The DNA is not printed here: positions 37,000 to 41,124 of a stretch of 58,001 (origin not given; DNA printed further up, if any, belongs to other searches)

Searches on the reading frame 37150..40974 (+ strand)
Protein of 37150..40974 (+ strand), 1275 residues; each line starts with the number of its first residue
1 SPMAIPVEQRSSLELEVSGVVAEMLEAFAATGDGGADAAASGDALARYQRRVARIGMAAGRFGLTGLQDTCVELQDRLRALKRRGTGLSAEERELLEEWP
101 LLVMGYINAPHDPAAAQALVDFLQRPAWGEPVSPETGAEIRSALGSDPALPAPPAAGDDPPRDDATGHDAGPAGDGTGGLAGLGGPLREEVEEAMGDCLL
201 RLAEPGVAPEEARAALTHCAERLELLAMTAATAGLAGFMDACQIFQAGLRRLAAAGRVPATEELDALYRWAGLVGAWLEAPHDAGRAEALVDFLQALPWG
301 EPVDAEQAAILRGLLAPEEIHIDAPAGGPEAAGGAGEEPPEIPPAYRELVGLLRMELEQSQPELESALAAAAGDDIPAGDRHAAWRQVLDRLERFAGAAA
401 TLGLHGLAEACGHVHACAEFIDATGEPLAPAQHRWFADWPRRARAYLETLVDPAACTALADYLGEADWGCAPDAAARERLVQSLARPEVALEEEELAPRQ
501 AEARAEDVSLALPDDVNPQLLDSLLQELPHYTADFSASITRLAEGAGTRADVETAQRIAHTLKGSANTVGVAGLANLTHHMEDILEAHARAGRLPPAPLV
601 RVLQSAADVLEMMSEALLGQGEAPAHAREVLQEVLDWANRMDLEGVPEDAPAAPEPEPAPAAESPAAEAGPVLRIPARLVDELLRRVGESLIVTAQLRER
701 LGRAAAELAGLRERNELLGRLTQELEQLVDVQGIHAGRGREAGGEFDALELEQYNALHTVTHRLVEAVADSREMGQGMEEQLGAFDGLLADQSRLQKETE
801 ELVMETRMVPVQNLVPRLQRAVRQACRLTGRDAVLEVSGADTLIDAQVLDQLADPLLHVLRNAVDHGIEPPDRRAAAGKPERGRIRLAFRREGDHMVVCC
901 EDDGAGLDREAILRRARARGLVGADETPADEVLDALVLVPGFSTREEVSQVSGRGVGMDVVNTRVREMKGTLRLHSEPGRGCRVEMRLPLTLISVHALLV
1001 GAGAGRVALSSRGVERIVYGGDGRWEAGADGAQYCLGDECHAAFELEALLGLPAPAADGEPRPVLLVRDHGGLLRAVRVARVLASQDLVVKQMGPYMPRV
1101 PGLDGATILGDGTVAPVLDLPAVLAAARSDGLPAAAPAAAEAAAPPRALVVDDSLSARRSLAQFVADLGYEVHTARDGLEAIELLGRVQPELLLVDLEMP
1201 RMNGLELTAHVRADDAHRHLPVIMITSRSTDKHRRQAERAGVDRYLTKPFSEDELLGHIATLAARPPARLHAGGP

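Call 64: search_protein_families(library=pfam, proteins=[window:37150-40974:+], max_evalue=0.0001)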
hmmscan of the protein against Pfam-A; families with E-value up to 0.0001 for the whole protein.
window:37150-40974:+ (1275 aa): 4 families
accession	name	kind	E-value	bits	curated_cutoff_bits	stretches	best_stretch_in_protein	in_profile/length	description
PF00072.30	Response_reg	-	1.5e-26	93.2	30.2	1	1149-1259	2-110/111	Response regulator receiver domain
PF02518.31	HATPase_c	-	1.5e-15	58.1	26.4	1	854-991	4-110/111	Histidine kinase-, DNA gyrase B-, and HSP90-like ATPase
PF01627.28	Hpt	-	1.6e-15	57.5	24.6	1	519-598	1-68/84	Hpt domain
PF01584.24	CheW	-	1.8e-10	41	23.5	1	1042-1126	50-136/138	CheW-like domain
